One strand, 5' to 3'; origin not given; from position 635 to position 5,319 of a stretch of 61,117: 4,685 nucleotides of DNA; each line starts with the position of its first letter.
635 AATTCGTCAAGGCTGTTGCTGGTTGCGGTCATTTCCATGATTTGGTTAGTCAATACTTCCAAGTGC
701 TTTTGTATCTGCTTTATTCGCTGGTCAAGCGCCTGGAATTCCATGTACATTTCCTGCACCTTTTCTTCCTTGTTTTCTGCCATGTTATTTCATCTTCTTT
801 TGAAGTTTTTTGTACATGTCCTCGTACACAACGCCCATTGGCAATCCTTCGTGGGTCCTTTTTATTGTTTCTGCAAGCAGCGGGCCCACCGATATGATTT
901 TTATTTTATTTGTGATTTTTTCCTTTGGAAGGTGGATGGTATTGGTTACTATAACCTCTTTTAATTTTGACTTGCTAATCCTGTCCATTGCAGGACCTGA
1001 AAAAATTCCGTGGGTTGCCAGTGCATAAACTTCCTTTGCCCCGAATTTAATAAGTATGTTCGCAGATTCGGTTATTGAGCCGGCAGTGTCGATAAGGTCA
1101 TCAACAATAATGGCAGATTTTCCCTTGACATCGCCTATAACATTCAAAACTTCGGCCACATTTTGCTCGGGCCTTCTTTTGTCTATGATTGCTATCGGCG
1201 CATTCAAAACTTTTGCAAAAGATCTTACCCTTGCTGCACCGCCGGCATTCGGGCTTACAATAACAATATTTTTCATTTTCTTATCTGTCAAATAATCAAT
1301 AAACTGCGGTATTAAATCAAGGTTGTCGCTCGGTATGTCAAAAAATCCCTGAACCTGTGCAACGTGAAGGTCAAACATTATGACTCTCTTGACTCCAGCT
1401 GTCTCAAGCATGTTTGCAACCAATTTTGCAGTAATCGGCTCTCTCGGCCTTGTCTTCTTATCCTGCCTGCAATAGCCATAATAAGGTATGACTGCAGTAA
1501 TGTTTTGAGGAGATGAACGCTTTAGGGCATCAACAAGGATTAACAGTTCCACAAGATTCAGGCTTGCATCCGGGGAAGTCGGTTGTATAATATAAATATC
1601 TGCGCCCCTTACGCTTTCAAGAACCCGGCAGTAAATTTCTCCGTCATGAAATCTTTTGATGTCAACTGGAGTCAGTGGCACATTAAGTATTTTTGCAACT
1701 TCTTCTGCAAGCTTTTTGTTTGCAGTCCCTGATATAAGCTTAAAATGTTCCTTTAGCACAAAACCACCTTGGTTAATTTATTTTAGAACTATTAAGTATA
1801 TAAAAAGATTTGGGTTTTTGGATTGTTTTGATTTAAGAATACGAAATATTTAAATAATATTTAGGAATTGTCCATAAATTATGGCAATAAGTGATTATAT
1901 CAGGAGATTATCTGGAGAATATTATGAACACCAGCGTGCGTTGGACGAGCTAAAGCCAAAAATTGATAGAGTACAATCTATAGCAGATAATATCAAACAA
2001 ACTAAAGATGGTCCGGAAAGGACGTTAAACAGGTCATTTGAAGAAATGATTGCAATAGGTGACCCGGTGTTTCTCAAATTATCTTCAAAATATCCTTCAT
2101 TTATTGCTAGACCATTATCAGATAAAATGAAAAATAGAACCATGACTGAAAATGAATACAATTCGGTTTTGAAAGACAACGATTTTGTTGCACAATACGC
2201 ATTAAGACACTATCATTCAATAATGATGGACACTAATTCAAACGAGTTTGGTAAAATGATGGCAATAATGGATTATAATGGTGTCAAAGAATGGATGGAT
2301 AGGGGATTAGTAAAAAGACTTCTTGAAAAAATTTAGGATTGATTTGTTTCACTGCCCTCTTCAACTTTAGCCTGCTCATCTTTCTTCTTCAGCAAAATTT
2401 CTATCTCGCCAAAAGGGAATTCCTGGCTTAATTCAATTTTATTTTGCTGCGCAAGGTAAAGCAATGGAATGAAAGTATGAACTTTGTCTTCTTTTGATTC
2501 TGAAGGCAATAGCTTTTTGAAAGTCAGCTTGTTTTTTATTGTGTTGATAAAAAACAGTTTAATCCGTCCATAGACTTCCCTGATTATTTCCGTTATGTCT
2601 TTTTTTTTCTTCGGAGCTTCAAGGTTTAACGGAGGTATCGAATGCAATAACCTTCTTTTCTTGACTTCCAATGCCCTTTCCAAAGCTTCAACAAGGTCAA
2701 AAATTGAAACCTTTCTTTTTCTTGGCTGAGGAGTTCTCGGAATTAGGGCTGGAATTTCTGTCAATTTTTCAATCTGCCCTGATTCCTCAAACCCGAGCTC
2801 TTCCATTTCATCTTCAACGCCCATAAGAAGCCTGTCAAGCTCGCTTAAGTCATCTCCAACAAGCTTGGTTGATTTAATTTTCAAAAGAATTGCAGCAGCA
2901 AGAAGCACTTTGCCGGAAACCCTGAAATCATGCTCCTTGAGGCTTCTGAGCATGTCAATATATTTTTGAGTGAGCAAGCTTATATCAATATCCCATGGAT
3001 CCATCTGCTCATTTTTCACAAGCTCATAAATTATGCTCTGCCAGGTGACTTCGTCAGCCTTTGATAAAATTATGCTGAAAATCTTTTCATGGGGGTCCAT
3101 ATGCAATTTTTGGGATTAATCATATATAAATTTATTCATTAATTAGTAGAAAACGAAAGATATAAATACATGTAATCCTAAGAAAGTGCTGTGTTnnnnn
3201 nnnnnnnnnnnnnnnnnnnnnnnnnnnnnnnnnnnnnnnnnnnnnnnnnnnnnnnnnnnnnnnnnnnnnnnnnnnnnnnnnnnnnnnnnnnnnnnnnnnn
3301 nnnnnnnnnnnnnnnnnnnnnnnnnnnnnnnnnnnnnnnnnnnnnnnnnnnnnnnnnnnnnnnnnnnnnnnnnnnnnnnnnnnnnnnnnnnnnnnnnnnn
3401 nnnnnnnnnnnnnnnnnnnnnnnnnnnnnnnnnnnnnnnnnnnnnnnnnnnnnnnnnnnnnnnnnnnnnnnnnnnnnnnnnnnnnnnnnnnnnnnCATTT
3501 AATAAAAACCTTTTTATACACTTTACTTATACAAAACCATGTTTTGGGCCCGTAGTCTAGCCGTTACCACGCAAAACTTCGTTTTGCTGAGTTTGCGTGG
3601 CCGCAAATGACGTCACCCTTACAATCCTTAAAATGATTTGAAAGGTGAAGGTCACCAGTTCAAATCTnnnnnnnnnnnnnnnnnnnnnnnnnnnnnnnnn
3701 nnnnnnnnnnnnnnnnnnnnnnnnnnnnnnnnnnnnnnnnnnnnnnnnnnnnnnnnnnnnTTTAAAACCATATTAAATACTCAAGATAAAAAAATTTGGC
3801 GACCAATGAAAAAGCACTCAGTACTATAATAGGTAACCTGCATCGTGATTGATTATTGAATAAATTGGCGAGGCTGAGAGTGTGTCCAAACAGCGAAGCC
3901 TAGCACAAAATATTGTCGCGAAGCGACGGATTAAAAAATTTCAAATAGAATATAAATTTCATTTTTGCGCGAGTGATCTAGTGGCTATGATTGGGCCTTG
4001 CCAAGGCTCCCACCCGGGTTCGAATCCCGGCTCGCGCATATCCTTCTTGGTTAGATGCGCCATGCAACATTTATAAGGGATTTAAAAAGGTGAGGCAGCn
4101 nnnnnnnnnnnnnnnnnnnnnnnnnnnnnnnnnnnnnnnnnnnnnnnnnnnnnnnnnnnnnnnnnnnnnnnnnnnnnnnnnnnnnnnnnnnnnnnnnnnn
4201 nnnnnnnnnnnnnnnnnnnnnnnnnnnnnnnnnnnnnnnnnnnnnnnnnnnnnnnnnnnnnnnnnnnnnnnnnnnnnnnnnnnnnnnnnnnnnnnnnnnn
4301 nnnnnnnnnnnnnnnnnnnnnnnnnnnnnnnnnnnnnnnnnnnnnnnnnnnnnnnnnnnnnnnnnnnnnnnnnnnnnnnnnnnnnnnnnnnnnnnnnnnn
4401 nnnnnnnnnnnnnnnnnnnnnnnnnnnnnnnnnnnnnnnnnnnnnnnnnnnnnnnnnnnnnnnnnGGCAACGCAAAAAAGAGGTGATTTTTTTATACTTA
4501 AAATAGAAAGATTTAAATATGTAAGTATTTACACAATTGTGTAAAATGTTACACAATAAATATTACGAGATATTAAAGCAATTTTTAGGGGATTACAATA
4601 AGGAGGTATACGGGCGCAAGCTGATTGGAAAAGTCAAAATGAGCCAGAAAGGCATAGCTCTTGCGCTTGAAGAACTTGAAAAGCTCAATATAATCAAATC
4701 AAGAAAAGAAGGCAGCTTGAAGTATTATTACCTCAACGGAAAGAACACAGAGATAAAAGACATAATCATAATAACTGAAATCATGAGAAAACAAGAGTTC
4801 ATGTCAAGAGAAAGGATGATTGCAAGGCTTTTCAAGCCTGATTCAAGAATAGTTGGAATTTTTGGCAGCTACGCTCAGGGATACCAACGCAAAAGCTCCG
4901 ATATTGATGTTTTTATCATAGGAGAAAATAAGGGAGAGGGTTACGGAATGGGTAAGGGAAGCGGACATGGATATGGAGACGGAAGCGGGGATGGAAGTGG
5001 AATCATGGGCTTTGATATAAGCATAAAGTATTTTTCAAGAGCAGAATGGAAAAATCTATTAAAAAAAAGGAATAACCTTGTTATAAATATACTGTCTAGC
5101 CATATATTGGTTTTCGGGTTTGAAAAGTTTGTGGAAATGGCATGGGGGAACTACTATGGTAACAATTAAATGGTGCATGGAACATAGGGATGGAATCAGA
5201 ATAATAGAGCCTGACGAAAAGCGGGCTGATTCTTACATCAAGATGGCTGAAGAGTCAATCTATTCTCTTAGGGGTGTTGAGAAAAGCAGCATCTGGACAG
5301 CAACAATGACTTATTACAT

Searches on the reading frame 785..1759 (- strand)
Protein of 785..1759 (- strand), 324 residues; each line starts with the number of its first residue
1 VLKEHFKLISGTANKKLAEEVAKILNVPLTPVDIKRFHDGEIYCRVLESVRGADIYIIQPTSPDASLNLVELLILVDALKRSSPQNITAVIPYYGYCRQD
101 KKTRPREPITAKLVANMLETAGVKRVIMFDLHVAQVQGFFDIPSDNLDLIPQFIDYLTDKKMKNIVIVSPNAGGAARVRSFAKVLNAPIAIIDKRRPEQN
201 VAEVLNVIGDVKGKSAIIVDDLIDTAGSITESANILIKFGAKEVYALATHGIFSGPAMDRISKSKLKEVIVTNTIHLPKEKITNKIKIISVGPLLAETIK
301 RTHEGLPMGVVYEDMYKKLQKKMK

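Call 63: search_protein_families(library=pfam, proteins=[window:785-1759:-])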
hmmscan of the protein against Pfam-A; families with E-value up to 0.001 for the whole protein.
window:785-1759:- (324 aa): 3 families
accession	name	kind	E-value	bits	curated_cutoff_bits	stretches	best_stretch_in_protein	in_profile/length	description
PF13793.12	Pribosyltran_N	-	1.5e-48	164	25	1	7-122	2-117/117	N-terminal domain of ribose phosphate pyrophosphokinase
PF14572.12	Pribosyl_synth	-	2.7e-30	106.1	27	1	204-311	74-182/184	Phosphoribosyl synthetase-associated domain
PF00156.33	Pribosyltran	-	3.5e-16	59.3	26.3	1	160-267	26-141/158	Phosphoribosyl transferase domain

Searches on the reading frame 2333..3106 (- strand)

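Call 63: search_protein_families(library=pfam, proteins=[window:2333-3106:-])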
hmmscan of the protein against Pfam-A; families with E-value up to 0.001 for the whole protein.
window:2333-3106:- (257 aa): 2 families
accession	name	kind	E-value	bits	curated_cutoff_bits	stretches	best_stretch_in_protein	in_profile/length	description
PF02616.19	SMC_ScpA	-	7.2e-15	56.1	24.6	1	29-238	1-230/232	Segregation and condensation protein ScpA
PF04824.21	Rad21_Rec8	-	2.7e-05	23.8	22.7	1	191-242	3-54/55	Conserved region of Rad21 / Rec8 like protein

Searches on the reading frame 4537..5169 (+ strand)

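Call 63: search_protein_families(library=pfam, proteins=[window:4537-5169:+])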
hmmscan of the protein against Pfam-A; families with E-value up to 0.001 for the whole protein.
window:4537-5169:+ (210 aa): 3 families
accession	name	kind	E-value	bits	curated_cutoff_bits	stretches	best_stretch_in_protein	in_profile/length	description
PF18765.7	Polbeta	-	3.6e-07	30.7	26.9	1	104-132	14-42/93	Polymerase beta, Nucleotidyltransferase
PF01909.29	NTP_transf_2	-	2.2e-06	28.4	21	1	106-133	17-44/93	Nucleotidyltransferase domain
PF22600.2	MTPAP-like_central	-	0.00063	20.3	27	1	83-133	20-69/139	Poly(A) RNA polymerase, mitochondrial-like, central palm domain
